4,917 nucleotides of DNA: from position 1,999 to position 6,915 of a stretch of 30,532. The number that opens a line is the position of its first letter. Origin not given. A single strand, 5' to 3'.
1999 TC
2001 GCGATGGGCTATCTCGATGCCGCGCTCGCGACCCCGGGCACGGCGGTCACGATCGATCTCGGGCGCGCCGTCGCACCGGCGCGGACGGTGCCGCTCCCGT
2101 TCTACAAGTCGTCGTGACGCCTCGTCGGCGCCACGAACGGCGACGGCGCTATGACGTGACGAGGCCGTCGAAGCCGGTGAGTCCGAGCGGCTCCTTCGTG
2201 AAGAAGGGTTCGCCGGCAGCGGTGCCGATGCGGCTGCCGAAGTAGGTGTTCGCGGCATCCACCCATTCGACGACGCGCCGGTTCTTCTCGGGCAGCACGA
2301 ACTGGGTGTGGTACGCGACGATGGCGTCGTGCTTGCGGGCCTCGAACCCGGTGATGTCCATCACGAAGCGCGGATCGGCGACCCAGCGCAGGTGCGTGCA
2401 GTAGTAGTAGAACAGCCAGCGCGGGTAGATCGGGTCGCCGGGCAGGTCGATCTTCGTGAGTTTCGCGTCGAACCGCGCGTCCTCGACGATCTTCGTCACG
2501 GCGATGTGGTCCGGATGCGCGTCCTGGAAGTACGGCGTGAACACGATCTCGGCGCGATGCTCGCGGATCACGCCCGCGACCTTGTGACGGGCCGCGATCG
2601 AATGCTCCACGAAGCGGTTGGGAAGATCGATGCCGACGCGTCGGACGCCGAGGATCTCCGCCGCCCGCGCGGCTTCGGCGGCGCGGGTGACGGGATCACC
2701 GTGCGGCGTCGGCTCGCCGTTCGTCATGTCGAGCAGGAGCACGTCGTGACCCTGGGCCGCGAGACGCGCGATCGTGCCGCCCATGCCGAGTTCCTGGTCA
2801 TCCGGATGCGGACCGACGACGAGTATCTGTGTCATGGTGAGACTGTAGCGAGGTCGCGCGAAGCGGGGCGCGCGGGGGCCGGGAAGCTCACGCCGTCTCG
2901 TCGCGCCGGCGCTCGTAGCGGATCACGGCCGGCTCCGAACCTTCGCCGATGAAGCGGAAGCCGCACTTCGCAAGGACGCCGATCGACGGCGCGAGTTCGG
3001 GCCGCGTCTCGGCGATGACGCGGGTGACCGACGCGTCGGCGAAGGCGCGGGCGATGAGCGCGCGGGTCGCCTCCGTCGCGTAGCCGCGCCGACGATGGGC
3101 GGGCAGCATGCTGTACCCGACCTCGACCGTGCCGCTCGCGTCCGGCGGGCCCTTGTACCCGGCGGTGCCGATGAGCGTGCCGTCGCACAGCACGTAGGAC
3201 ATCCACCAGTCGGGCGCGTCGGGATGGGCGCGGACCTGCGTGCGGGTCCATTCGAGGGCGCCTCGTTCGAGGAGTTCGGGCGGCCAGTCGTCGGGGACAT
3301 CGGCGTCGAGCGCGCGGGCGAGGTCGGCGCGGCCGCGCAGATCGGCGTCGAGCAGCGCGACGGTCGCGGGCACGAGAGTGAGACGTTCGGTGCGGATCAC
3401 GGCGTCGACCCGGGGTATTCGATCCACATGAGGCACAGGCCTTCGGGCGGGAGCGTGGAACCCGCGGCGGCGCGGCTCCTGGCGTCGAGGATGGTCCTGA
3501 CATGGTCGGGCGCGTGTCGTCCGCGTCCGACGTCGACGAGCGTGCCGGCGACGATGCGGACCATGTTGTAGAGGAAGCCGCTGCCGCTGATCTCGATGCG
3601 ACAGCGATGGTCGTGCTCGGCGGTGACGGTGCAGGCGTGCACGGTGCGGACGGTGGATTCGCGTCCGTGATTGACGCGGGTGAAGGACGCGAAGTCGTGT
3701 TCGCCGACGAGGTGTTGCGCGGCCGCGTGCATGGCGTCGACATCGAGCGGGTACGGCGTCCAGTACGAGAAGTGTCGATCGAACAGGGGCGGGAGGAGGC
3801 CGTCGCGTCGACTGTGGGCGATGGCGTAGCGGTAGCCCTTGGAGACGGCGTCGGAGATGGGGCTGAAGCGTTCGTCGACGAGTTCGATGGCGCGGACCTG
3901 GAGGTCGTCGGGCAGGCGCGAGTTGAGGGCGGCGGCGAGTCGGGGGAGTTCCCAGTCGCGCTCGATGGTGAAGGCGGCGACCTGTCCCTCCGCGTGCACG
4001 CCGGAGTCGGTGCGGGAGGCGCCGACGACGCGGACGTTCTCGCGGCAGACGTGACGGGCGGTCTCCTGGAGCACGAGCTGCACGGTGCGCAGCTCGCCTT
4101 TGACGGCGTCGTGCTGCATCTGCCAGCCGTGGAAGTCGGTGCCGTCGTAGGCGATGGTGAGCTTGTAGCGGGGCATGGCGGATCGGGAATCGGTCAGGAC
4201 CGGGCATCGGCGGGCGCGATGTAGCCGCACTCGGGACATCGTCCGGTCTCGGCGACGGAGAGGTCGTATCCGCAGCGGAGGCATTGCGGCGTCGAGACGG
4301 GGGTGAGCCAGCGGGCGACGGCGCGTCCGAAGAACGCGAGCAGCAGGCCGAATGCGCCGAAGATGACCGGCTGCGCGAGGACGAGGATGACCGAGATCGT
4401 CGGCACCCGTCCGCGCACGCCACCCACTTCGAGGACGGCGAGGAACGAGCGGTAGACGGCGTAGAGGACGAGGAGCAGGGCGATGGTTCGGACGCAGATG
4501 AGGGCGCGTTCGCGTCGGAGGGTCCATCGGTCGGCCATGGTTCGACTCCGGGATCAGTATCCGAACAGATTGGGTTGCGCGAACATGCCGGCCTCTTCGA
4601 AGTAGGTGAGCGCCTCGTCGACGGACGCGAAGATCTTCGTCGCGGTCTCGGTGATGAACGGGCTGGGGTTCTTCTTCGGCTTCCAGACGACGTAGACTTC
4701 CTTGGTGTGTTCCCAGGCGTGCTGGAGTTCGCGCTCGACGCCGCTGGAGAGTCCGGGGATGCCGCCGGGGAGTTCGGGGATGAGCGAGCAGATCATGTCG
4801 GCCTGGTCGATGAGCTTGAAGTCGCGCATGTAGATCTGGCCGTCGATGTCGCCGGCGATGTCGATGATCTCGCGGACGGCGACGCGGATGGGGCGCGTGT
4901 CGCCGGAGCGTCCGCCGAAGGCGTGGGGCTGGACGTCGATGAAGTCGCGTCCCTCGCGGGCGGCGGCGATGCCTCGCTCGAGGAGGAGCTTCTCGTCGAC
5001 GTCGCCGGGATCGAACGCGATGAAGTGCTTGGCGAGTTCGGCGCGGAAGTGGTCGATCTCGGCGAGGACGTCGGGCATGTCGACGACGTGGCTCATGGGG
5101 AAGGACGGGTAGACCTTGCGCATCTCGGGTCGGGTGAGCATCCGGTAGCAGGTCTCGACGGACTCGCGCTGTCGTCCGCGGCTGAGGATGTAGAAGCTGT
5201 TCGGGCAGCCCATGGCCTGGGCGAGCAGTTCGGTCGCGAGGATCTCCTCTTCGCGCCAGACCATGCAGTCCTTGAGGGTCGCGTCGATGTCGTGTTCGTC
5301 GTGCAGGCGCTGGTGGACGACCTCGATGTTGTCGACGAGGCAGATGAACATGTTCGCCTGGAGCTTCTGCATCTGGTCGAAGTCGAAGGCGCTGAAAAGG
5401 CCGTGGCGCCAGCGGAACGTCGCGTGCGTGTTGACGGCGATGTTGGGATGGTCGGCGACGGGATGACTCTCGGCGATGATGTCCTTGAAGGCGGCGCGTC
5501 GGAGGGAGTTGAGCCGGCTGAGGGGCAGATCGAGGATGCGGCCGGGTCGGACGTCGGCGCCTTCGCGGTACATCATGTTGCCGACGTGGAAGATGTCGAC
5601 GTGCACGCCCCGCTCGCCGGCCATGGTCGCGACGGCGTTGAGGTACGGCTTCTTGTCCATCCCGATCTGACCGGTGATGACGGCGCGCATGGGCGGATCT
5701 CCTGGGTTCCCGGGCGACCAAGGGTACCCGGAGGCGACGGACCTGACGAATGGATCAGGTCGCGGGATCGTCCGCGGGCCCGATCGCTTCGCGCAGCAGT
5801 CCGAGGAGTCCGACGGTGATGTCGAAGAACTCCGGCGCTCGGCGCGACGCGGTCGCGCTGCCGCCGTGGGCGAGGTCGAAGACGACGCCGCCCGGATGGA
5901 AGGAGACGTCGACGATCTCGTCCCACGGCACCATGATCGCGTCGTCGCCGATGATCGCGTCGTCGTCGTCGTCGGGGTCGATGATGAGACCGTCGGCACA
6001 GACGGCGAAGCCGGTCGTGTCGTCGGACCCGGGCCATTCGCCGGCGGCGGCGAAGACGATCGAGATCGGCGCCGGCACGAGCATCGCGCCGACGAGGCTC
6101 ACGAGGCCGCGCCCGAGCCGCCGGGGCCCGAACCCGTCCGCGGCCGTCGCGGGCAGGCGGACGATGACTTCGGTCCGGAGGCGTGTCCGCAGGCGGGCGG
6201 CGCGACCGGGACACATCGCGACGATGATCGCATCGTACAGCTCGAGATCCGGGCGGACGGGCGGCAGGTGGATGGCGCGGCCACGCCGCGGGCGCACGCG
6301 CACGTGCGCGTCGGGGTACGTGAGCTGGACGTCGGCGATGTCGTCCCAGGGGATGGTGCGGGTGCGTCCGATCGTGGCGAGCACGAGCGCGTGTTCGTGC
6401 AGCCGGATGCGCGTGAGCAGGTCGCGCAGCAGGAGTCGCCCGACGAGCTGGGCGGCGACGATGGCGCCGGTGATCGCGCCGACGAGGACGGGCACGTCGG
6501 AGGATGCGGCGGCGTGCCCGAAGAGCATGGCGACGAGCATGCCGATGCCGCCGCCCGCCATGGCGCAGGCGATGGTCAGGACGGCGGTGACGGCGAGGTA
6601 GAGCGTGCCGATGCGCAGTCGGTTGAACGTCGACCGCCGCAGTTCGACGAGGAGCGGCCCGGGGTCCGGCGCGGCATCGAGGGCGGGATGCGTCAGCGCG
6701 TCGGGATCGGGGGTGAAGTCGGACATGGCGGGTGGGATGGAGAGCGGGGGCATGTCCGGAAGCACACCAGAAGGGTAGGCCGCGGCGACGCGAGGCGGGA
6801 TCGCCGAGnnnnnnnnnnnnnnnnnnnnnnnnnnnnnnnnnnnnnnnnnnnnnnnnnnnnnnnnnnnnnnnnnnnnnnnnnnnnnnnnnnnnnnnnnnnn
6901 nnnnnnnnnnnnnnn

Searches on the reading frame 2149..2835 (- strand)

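Call 16: search_protein_families(library=pfam, proteins=[window:2149-2835:-], max_evalue=0.001)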
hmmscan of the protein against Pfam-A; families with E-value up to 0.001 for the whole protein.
window:2149-2835:- (228 aa): 1 family
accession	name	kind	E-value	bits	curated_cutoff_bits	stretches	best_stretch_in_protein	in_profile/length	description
PF02585.22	PIG-L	-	5.8e-27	95.2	28.2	1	5-120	1-128/129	GlcNAc-PI de-N-acetylase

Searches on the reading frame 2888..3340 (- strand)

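Call 16: search_protein_families(library=pfam, proteins=[window:2888-3340:-], max_evalue=0.001)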
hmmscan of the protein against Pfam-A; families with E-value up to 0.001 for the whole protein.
window:2888-3340:- (150 aa): 4 families
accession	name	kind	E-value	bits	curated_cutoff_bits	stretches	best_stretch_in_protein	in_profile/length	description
PF13302.13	Acetyltransf_3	-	4.1e-19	70.1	25.4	1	21-129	30-138/138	Acetyltransferase (GNAT) domain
PF00583.31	Acetyltransf_1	-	2e-14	54.3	20.7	1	10-128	7-116/116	Acetyltransferase (GNAT) family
PF13523.12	Acetyltransf_8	-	2.6e-07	30.8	27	1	80-133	89-142/145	Acetyltransferase (GNAT) domain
PF13420.13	Acetyltransf_4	-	0.0002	21.9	24.3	1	27-132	32-138/155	Acetyltransferase (GNAT) domain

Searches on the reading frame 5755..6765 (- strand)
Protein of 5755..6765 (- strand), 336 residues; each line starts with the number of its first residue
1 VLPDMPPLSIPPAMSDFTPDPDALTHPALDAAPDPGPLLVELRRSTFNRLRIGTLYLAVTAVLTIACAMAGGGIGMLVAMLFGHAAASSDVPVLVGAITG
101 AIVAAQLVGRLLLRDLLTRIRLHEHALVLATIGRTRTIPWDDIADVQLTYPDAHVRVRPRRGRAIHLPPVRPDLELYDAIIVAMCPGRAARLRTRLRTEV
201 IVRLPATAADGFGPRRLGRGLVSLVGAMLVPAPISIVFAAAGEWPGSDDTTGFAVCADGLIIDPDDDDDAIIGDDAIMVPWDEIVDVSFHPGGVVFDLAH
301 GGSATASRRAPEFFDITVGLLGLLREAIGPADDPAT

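Call 16: search_protein_families(library=pfam, proteins=[window:5755-6765:-], max_evalue=0.001)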
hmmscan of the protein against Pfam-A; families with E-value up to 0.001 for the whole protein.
window:5755-6765:- (336 aa): 1 family
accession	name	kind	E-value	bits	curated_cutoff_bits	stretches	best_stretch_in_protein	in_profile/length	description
PF10756.15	bPH_6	-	8e-07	29.4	22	1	119-172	3-56/73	Bacterial PH domain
